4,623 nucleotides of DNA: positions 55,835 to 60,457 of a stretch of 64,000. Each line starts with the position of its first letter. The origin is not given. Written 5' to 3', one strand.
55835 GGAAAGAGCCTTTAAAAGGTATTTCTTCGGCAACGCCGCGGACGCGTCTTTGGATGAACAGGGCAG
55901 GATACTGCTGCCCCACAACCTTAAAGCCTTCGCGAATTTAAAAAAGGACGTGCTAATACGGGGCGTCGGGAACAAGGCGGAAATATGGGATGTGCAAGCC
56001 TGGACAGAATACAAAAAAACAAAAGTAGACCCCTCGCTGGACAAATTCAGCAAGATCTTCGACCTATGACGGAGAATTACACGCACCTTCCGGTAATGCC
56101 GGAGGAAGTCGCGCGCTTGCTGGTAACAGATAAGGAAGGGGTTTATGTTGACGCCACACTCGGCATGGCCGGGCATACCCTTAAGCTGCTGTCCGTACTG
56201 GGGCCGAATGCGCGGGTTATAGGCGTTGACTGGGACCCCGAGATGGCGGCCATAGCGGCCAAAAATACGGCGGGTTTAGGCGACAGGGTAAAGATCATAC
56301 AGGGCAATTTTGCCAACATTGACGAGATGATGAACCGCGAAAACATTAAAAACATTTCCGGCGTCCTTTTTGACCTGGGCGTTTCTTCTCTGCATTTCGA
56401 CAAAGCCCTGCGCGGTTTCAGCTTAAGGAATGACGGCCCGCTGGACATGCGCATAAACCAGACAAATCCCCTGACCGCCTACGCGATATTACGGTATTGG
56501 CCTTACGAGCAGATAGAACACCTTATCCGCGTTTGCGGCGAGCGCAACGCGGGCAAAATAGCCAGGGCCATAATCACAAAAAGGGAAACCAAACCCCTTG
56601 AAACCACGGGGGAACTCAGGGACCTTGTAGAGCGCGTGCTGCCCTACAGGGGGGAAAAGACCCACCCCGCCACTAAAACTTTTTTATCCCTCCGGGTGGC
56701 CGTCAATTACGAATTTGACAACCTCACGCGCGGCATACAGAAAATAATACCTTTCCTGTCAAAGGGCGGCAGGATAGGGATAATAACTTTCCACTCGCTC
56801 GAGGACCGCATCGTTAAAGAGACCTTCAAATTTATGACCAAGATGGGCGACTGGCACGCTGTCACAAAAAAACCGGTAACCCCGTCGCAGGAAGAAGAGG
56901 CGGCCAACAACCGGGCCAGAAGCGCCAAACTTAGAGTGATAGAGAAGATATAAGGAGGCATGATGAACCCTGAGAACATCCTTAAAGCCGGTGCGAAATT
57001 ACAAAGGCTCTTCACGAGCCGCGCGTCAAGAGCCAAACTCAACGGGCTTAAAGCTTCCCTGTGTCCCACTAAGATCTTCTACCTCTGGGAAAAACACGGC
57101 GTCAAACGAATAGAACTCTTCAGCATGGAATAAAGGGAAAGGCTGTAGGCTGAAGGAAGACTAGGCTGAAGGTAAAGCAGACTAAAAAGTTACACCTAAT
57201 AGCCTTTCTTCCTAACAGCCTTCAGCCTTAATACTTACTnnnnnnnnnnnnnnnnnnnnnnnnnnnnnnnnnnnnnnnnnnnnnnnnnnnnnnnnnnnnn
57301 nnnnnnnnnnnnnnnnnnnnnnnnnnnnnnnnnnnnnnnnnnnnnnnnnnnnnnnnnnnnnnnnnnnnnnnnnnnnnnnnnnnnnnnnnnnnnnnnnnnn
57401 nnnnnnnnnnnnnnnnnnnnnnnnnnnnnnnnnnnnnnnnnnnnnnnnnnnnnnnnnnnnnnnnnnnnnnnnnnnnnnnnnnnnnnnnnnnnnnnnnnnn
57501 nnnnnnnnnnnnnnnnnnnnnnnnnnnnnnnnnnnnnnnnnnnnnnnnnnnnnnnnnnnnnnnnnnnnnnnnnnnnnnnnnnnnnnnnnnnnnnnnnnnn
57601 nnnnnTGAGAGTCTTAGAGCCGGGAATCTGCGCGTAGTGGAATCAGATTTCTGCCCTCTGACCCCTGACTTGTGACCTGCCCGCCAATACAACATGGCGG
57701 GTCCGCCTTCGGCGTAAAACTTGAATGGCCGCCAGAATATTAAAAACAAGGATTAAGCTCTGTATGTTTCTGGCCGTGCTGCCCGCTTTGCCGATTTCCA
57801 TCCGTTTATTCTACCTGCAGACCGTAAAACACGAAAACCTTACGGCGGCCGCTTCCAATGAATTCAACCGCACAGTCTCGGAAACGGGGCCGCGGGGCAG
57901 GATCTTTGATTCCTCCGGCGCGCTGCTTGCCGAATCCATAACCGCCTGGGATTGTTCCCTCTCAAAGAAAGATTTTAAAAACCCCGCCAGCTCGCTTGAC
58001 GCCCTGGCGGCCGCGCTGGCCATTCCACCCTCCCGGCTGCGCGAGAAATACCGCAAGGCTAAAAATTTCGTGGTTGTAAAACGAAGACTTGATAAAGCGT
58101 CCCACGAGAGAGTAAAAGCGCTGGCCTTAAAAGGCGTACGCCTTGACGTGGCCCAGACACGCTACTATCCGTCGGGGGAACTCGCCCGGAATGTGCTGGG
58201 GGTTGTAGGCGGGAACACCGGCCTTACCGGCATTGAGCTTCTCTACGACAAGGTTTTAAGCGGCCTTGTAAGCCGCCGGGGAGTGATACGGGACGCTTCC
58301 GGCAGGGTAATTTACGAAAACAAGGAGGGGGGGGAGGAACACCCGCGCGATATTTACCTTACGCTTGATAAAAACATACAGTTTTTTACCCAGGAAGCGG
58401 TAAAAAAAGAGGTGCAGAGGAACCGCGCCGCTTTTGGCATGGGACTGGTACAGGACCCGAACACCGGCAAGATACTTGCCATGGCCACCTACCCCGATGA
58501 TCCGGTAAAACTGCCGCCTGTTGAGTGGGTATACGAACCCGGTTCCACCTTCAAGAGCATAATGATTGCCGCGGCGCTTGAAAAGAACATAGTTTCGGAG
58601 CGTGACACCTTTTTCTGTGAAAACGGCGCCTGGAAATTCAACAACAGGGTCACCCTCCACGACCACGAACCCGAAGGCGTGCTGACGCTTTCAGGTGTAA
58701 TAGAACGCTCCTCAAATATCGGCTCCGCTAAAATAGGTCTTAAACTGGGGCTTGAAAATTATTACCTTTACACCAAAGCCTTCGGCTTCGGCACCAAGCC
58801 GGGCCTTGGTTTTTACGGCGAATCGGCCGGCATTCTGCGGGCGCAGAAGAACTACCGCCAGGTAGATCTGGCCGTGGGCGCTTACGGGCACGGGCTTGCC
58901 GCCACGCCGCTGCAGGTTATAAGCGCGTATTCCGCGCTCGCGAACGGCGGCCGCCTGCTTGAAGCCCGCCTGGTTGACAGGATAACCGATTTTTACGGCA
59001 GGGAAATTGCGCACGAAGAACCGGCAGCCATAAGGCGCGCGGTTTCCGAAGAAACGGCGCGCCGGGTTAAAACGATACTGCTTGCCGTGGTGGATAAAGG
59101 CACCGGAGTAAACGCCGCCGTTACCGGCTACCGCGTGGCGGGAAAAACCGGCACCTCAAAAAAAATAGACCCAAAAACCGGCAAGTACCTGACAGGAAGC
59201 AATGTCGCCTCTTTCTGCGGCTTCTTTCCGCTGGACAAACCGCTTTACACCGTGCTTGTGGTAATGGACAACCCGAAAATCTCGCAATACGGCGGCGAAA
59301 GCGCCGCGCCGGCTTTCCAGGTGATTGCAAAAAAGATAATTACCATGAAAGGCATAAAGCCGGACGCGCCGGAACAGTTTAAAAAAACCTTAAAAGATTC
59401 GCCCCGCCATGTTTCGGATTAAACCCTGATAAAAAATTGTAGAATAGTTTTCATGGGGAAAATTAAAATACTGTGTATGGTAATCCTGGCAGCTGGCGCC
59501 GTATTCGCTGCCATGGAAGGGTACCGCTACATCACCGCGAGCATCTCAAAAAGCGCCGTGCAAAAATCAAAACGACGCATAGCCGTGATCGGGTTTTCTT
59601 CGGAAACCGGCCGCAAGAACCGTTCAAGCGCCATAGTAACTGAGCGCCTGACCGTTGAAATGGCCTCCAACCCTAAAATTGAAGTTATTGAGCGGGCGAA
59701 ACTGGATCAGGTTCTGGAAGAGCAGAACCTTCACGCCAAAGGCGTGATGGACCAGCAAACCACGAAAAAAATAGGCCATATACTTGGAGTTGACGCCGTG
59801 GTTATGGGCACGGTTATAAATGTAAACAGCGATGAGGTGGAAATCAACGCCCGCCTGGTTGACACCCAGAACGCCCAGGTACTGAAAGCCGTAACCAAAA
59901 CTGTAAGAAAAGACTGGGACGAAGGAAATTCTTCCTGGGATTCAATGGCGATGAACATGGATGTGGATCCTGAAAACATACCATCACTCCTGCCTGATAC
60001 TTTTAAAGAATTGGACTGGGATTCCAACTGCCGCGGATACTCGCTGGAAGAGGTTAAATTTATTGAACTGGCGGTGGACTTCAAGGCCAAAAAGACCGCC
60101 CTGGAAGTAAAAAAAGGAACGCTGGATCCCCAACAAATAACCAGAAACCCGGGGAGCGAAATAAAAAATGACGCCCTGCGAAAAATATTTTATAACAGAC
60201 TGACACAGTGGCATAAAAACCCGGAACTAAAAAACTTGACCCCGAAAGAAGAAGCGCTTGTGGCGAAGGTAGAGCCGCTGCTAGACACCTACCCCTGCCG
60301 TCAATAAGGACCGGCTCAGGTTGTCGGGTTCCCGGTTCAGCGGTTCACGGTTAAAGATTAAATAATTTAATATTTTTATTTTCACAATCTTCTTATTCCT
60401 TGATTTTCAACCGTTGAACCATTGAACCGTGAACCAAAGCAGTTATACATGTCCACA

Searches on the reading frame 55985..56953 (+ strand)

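Call 77: search_protein_families(library=pfam, proteins=[window:55985-56953:+], max_evalue=0.00001)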
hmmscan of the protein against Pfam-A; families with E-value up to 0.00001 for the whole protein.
window:55985-56953:+ (322 aa): 1 family
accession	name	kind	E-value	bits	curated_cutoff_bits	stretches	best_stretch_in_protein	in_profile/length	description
PF01795.25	Methyltransf_5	-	6e-90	302.3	27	1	32-322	2-309/309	MraW methylase family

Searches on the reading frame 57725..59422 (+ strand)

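Call 77: search_protein_families(library=pfam, proteins=[window:57725-59422:+], max_evalue=0.00001)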
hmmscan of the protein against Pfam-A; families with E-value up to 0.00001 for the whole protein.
window:57725-59422:+ (565 aa): 2 families
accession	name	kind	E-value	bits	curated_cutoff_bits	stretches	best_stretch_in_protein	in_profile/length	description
PF00905.27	Transpeptidase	-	1.6e-69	234.8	22.1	1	239-534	2-297/299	Penicillin binding protein transpeptidase domain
PF03717.20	PBP_dimer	-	8.5e-20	72.4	24.4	1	54-198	3-178/180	Penicillin-binding Protein dimerisation domain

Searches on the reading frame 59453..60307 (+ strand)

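Call 77: search_protein_families(library=pfam, proteins=[window:59453-60307:+], max_evalue=0.00001)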
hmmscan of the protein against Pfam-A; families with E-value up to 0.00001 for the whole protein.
window:59453-60307:+ (284 aa): 2 families
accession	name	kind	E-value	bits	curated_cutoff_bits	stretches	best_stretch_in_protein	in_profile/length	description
PF03783.19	CsgG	-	1.7e-15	57.3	20.8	1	35-122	4-99/210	Curli production assembly/transport component CsgG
PF17680.6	FlgO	-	5e-06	26.8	22.6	1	61-153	40-127/130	FlgO protein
